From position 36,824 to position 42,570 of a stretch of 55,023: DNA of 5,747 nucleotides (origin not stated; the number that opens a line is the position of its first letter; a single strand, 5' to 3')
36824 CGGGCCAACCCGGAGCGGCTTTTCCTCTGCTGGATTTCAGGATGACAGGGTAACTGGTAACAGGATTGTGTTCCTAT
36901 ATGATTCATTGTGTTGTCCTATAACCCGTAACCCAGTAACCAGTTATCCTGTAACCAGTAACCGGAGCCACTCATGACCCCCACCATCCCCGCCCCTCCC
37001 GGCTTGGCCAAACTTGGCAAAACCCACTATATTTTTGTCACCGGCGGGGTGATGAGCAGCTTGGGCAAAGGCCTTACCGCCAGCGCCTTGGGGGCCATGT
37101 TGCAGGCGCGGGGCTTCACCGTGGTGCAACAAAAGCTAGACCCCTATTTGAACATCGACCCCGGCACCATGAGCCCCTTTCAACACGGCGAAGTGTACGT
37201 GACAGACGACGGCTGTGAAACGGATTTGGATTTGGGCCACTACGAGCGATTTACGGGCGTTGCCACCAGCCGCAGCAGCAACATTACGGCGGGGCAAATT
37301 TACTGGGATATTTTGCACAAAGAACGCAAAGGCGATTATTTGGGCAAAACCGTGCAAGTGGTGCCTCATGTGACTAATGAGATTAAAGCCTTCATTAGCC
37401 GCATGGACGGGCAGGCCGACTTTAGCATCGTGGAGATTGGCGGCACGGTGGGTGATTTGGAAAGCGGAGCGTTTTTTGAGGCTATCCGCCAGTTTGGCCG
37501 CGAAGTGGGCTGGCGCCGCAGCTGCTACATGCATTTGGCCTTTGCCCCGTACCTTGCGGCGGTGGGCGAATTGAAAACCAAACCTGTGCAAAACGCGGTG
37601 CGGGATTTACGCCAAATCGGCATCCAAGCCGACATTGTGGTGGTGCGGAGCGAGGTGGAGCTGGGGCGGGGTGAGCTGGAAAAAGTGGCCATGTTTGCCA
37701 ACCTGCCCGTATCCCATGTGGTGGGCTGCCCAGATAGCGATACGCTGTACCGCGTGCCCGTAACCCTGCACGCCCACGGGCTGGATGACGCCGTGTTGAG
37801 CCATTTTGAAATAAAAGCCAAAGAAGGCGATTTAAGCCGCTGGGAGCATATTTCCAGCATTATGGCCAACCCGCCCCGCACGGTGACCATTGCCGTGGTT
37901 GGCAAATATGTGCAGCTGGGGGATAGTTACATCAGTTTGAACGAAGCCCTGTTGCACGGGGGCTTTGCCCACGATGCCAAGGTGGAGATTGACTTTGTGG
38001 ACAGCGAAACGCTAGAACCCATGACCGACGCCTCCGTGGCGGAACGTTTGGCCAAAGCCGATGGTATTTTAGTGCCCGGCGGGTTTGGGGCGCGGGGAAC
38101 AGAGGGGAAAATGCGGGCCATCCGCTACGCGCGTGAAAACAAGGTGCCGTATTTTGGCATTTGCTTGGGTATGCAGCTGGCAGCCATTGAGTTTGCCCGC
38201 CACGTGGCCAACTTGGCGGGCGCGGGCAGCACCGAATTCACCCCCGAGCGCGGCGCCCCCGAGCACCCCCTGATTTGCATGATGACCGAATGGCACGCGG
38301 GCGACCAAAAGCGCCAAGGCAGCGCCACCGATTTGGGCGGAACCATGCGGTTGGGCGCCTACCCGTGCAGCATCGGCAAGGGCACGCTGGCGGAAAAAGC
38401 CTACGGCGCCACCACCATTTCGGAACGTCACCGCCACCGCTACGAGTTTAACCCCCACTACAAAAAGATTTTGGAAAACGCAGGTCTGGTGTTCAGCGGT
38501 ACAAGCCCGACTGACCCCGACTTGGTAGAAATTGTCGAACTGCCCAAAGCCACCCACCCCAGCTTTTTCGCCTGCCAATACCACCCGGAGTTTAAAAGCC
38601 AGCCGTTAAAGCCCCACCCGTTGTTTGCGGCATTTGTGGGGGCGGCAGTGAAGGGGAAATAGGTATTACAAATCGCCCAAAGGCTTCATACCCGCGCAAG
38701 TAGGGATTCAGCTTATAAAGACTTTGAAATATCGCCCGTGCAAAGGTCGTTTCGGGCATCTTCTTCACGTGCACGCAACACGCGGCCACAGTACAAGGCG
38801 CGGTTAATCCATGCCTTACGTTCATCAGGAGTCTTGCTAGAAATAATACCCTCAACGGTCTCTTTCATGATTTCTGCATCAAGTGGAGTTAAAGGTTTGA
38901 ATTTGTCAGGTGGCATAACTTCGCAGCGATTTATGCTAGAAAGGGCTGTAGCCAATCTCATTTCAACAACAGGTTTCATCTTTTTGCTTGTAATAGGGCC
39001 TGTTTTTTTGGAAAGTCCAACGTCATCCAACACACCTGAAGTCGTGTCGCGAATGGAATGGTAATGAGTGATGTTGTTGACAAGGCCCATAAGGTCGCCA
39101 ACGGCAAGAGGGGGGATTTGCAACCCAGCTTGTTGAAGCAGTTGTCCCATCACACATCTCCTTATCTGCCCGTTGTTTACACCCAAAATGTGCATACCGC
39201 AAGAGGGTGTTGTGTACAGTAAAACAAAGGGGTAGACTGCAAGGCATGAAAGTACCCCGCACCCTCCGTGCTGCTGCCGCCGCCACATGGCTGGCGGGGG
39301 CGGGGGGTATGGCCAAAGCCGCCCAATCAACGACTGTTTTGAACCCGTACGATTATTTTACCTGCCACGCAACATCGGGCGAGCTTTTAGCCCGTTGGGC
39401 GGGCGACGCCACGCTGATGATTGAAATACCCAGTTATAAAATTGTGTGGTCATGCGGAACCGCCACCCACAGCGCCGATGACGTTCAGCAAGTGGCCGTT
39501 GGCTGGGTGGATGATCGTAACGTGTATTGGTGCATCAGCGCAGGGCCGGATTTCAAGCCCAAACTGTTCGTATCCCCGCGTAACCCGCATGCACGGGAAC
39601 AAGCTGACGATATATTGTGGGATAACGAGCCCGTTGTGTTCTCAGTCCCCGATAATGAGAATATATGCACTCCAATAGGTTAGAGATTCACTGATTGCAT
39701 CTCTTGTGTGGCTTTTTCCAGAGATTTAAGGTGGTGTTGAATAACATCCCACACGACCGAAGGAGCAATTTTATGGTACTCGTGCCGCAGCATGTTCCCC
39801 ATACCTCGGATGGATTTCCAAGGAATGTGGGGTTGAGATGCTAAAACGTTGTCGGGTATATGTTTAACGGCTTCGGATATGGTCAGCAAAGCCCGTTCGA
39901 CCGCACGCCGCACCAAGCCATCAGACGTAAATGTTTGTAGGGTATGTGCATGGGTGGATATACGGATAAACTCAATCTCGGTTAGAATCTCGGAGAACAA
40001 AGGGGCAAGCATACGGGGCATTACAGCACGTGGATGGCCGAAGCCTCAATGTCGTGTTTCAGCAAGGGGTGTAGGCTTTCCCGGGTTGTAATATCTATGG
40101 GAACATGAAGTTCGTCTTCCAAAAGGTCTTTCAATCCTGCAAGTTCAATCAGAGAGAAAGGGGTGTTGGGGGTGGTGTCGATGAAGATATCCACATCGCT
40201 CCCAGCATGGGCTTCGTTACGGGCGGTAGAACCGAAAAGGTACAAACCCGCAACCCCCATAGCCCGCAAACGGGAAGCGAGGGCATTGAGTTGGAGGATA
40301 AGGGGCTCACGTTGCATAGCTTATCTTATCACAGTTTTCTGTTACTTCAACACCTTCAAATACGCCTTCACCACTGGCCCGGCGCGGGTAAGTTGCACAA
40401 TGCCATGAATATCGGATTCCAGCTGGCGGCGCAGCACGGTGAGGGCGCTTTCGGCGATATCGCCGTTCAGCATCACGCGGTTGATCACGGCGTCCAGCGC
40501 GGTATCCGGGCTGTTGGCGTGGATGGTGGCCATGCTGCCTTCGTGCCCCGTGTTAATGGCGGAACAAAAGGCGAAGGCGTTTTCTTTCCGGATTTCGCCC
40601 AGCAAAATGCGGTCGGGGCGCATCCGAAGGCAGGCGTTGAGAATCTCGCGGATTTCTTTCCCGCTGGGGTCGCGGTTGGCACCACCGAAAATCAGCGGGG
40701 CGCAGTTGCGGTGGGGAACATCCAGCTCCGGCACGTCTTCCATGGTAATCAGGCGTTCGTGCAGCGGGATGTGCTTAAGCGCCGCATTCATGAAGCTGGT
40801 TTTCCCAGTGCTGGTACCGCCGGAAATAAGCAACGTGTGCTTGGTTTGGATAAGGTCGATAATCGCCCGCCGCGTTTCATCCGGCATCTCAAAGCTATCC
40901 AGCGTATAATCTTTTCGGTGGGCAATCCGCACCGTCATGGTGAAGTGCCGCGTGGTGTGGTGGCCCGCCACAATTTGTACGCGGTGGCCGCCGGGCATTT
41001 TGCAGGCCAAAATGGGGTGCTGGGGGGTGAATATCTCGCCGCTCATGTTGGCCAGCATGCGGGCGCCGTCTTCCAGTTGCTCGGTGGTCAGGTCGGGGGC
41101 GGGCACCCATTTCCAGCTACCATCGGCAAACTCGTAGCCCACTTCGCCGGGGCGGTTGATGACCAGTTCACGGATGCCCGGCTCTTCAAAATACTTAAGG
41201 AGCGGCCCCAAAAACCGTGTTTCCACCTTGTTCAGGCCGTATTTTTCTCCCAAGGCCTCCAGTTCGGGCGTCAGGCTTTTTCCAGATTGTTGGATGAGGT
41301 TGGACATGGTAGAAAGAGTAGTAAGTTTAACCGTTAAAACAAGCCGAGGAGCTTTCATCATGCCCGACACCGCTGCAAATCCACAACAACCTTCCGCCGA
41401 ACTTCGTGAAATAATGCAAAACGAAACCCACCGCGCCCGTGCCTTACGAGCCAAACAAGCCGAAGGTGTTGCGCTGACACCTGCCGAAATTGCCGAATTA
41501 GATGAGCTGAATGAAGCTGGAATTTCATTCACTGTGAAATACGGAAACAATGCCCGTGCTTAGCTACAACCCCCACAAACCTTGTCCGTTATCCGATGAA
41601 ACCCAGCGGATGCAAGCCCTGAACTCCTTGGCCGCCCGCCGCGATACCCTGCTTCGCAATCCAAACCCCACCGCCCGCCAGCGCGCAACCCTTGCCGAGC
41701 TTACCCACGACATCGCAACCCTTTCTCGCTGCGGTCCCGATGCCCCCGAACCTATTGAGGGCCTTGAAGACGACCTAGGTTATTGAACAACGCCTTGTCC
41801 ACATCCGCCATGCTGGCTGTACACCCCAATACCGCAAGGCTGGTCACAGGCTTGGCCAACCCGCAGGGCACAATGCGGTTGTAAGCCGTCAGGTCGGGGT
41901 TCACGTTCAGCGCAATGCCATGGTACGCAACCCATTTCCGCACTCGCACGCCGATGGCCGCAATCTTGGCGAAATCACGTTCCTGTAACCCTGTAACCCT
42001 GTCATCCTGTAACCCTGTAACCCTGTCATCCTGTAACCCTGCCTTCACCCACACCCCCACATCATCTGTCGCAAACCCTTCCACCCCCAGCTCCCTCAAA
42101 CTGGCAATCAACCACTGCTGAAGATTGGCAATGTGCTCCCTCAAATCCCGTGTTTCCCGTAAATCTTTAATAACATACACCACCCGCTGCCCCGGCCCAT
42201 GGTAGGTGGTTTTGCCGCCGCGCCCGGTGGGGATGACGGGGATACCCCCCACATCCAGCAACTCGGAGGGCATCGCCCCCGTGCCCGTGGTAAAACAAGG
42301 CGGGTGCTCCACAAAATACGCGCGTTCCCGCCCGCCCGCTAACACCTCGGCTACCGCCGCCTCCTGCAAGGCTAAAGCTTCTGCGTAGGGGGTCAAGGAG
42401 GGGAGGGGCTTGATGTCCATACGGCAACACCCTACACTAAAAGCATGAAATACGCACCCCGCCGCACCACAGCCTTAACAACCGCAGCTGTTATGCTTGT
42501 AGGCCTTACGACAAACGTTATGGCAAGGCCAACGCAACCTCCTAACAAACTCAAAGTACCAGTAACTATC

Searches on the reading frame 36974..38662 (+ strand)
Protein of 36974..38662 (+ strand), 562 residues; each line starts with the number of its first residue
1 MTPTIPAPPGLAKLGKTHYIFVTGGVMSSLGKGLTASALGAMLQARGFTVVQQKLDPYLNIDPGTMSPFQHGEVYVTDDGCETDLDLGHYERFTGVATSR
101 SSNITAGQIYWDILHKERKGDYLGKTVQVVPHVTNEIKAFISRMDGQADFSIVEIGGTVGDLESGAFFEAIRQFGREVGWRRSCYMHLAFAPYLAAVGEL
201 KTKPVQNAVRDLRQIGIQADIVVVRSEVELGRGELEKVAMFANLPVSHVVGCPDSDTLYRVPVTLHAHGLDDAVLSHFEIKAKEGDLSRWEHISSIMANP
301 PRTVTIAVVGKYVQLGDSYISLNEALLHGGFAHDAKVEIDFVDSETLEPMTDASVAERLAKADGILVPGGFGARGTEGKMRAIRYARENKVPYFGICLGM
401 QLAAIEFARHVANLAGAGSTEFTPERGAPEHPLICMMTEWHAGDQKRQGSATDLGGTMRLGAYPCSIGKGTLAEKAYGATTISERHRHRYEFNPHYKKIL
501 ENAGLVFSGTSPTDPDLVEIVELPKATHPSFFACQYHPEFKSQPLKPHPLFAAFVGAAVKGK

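Call 14: search_protein_families(library=pfam, proteins=[window:36974-38662:+], max_evalue=0.00001)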
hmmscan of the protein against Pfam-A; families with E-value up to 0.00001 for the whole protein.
window:36974-38662:+ (562 aa): 2 families
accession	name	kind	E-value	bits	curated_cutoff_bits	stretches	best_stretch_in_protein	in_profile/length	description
PF06418.20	CTP_synth_N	-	2e-111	372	26.1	1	18-280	1-265/265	CTP synthase N-terminus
PF00117.34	GATase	-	3.3e-38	131.7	22.8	1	317-555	4-188/190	Glutamine amidotransferase class-I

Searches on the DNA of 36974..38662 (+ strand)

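Call 59: search_dna_similar(query=window:36974-38662:+, collection=plasmids, mode=distant, max_rows=8)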
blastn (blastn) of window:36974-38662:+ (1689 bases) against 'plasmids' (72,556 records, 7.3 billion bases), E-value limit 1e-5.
Records with a match: 38; places in all: 38; records where one place covers at least 80% of the query: 0.
Best place of each record, by identity: 60-80% 38.
By first word of the organism name: Paracoccus 5; Sinorhizobium 4; Escherichia 3; Acinetobacter 3; Neisseria 2; Klebsiella 2; Ralstonia 2; Proteus 2; Salmonella 1; Subdoligranulum 1; and 13 more.
By predicted mobility (MOB-suite, as given by PLSDB): non-mobilizable 28; conjugative 5; mobilizable 5.
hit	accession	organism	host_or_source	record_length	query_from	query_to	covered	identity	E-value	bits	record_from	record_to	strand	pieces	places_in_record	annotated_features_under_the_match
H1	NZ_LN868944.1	Salmonella enterica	Homo sapiens,feces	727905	53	1236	38%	69.3%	4e-33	223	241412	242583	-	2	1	pyrG: glutamine hydrolyzing CTP synthase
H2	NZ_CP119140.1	Neisseria gonorrhoeae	Homo sapiens,whole organism,blood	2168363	160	1619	38%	68.0%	5e-20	201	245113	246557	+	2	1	none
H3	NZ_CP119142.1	Neisseria gonorrhoeae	Homo sapiens,whole organism,synovial ...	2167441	160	1619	38%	68.0%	5e-20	201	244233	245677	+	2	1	none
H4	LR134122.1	Klebsiella aerogenes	not available: to be reported later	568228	53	1235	38%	67.2%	7e-24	182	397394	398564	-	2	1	pyrG_1: CTP synthetase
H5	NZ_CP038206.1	Paracoccus pantotrophus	single cell,soil associated with ...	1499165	116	1254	33%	69.8%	3e-35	226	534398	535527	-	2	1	none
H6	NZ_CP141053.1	Paracoccus denitrificans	-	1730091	116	1254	33%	69.1%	2e-30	217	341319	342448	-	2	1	none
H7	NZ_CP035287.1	Paracoccus versutus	whole organism,soil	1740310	116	1253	33%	68.6%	2e-30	203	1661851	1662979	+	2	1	none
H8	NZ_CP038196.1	Paracoccus versutus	single cell,soil adjacent to the roots ...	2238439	116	1253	33%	68.6%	1e-28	203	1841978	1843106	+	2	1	none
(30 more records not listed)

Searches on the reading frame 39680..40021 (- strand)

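Call 96: search_protein_families(library=pfam, proteins=[window:39680-40021:-], max_evalue=0.001)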
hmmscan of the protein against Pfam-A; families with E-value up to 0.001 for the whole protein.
window:39680-40021:- (113 aa): 1 family
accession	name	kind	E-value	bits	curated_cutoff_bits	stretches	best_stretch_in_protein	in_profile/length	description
PF01934.22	HepT-like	-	4.4e-24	84.9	23.5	1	12-107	1-119/120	Ribonuclease HepT-like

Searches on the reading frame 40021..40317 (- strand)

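Call 96: search_protein_families(library=pfam, proteins=[window:40021-40317:-], max_evalue=0.001)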
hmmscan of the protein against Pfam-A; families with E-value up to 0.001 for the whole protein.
window:40021-40317:- (98 aa): 2 families
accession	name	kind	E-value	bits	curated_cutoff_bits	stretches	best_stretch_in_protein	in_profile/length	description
PF01909.29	NTP_transf_2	-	2.3e-15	57.2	21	1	14-95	5-91/93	Nucleotidyltransferase domain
PF18765.7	Polbeta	-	1.8e-10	41.3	26.9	1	22-95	13-85/93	Polymerase beta, Nucleotidyltransferase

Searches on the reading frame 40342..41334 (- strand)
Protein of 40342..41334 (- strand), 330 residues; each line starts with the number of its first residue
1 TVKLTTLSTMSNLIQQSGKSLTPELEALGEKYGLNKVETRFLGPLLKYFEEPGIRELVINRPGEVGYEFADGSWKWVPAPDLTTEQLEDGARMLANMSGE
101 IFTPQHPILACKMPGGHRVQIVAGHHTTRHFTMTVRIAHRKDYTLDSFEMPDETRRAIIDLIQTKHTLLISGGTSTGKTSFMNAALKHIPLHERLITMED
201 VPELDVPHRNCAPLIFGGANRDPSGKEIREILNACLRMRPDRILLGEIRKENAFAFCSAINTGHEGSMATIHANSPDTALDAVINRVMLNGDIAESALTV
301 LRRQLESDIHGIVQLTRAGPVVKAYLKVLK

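Call 14: search_protein_families(library=pfam, proteins=[window:40342-41334:-], max_evalue=0.00001)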
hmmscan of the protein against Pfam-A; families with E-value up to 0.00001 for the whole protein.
window:40342-41334:- (330 aa): 1 family
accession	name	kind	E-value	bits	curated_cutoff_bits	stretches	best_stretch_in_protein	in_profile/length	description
PF00437.27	T2SSE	-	1.3e-27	96.9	24.9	1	132-305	106-277/370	Type II/IV secretion system protein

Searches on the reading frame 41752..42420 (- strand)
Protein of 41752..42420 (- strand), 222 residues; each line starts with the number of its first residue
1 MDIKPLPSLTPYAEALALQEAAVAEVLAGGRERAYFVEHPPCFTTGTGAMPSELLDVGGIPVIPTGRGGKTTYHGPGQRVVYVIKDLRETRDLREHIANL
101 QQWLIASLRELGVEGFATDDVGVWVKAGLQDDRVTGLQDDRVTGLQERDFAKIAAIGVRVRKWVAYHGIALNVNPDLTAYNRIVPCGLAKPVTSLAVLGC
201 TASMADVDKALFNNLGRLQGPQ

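Call 14: search_protein_families(library=pfam, proteins=[window:41752-42420:-], max_evalue=0.00001)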
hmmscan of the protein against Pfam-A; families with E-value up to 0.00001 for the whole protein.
window:41752-42420:- (222 aa): 1 family
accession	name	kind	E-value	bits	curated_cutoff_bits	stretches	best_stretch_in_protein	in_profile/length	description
PF21948.1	LplA-B_cat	-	6.8e-37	127.8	27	1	11-214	1-198/200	Lipoyl protein ligase A/B catalytic domain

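Call 16: find_related_loci(query=window:41752-42420:-, collection=genome_contigs, flank=10000)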
Query window:41752-42420:- (222 aa) in genome_contigs; peptide patterns used: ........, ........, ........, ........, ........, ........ (x = any residue, [..] = any of these).
92 stretches matched a pattern; 38 encode a relative of the query (tblastn E <= 1e-3); 38 distinct loci.
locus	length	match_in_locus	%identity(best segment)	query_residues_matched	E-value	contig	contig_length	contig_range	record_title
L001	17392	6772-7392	47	1-222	1e-56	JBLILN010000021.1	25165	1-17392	MAG: Alphaproteobacteria bacterium isolate 3300054694_113 Ga0535664_0001718, whole genome shotgun sequence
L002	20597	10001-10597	50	12-220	7e-56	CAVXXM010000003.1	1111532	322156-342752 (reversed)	MAG: uncultured Alphaproteobacteria bacterium isolate MFD01561.bin.1.13 genome assembly, contig: contig_1557, whole geno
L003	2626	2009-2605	49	12-220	2e-55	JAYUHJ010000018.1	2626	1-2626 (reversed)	MAG: Hyphomicrobiales bacterium isolate GFS_8374 GFS_8374_17, whole genome shotgun sequence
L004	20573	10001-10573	48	10-215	8e-55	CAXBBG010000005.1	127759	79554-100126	MAG TPA_asm: uncultured Magnetococcales bacterium isolate ERR2762135_binner123_Refined_42 genome assembly, contig: ERZ34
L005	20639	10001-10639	48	12-217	2e-53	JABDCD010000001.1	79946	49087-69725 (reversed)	MAG: Alphaproteobacteria bacterium isolate BWMinControl_Nextera46_MAG5 3300020797.a:Ga0207022_10002, whole genome shotgu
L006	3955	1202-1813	48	9-221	2e-53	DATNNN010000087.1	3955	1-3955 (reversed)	MAG TPA_asm: Xanthobacteraceae bacterium isolate SMAG_U11506 k141_9226, whole genome shotgun sequence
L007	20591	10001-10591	45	7-218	1e-51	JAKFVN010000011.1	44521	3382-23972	MAG: Alphaproteobacteria bacterium isolate D3_Bin_25 D3_0000202, whole genome shotgun sequence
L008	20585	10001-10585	44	1-211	8e-52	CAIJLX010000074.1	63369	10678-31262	MAG: uncultured Alphaproteobacteria bacterium isolate Loclat_bin-19178 genome assembly, contig: bin-19178:074/111, whole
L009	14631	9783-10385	48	12-222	1e-51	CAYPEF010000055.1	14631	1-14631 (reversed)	MAG TPA_asm: uncultured Rickettsiales bacterium isolate SRP278252_co2_163 genome assembly, contig: NODE_8548_length_1463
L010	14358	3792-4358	48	12-211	1e-51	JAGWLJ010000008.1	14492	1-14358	MAG: Pseudomonadota bacterium isolate REEB182 contig-150_5024, whole genome shotgun sequence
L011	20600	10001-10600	41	6-218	3e-51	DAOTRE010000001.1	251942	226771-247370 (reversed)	MAG TPA_asm: Candidatus Megaera endosymbiont of Nemacystus decipiens isolate MegNdeciBESST c_000000000001, whole genome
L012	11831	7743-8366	41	1-220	1e-48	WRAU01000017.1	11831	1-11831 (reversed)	MAG: Alphaproteobacteria bacterium isolate Lab288P1bin49 Ga0131853_10021092, whole genome shotgun sequence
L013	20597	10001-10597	46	12-220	2e-48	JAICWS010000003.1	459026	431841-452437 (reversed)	MAG: Alphaproteobacteria bacterium isolate LS_FP_2_bin.61 k141_670790_length_459026_cov_24.5189, whole genome shotgun se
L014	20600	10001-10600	42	1-218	1e-46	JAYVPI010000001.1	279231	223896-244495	MAG: Alphaproteobacteria bacterium isolate GL72_DN_metabinner_10 GL72_DN_metabinner_10_0, whole genome shotgun sequence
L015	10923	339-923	43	1-207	5e-46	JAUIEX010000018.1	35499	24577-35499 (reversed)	MAG: Alphaproteobacteria bacterium isolate 8_bin.54 NODE_1360_length_35499_cov_1.135107, whole genome shotgun sequence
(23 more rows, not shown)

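Call 70: find_encoding_contigs(protein=window:41752-42420:-, flank=10000)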
Protein window:41752-42420:- (222 aa): no gene with exactly this product is on record in the collection.

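Call 74: find_homologous_proteins(query=window:41752-42420:-, max_evalue=1e-40)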
Query window:41752-42420:- (222 aa): 4648 proteins with E <= 1e-40 among 8000 candidates; the best 120 are listed.
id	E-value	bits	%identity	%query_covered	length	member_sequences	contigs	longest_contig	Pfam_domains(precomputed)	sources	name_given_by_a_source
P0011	6.2e-139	479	100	96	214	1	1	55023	PF21948.2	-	-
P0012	1.3e-109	383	83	98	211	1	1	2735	PF21948.2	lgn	-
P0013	2.9e-90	320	71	98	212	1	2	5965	PF21948.2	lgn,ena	-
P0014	3.7e-76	274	62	99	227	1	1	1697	PF21948.2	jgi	jgi:lipoyl(octanoyl) transferase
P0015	1.3e-73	265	59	97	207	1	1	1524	PF21948.2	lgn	-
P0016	1.9e-71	258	59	98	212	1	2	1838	PF21948.2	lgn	-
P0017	4.2e-70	254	52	98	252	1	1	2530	PF21948.2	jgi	jgi:lipoyl(octanoyl) transferase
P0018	2.6e-69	251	58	96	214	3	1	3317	PF21948.2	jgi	jgi:lipoyl(octanoyl) transferase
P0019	3.0e-69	251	59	99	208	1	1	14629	PF21948.2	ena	-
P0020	3.9e-69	251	59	95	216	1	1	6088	PF21948.2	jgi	jgi:lipoyl(octanoyl) transferase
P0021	9.7e-68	246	55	100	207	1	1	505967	PF21948.2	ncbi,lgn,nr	ncbi:MAG: lipoyl(octanoyl) transferase LipB [Pseudomonadaceae bacterium]|nr:lipoyl(octanoyl) transfe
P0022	5.6e-67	244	57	99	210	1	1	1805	PF21948.2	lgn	-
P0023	3.0e-66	241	62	87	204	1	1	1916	PF21948.2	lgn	-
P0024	1.3e-63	233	61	87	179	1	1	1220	PF21948.2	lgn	-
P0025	1.7e-62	229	56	92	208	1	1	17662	PF21948.2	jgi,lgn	jgi:lipoyl(octanoyl) transferase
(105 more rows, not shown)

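Call 75: find_encoding_contigs(protein=P0013, flank=10000)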
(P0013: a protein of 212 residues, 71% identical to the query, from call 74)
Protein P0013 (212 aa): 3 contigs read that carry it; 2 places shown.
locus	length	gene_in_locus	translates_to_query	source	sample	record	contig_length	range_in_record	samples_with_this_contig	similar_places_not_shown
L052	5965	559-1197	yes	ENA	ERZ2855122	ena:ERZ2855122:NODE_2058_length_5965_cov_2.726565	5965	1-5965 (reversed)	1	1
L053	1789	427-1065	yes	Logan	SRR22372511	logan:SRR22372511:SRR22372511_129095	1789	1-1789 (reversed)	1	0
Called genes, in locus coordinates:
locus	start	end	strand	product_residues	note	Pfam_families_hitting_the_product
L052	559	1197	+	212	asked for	PF21948:LplA-B_cat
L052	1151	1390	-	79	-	-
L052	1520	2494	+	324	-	PF00437:T2SSE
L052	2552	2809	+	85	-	-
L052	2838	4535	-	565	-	PF06418:CTP_synth_N, PF00117:GATase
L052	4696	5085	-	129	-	PF03840:SecG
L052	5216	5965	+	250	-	?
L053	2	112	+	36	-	?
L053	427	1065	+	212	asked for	PF21948:LplA-B_cat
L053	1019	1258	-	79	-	-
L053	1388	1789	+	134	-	?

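Call 76: find_encoding_contigs(protein=P0019, flank=10000)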
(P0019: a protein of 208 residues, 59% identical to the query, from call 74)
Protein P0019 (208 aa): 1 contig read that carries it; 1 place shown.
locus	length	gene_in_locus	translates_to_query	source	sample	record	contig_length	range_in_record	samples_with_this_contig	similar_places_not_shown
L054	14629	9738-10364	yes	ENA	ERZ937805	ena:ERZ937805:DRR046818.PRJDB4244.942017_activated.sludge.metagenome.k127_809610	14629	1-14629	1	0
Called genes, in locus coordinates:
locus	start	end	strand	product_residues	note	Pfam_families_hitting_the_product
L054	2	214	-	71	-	?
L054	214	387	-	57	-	-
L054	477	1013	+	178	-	-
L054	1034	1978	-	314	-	PF03237:Terminase_6N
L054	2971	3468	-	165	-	PF08238:Sel1 (weak)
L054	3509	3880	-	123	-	-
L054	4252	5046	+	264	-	PF02405:MlaE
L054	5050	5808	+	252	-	PF00005:ABC_tran, PF13304:AAA_21 (faint)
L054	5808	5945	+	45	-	-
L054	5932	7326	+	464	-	PF02470:MlaD, PF27164:Aq_493_lipo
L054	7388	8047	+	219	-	PF02674:Colicin_V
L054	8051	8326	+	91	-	PF16826:DUF5076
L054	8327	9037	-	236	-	PF13023:HD_3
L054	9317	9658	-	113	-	-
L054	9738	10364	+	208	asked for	PF21948:LplA-B_cat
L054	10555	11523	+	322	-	PF00437:T2SSE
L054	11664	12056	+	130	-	-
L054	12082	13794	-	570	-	PF06418:CTP_synth_N, PF00117:GATase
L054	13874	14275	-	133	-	PF03840:SecG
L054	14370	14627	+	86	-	?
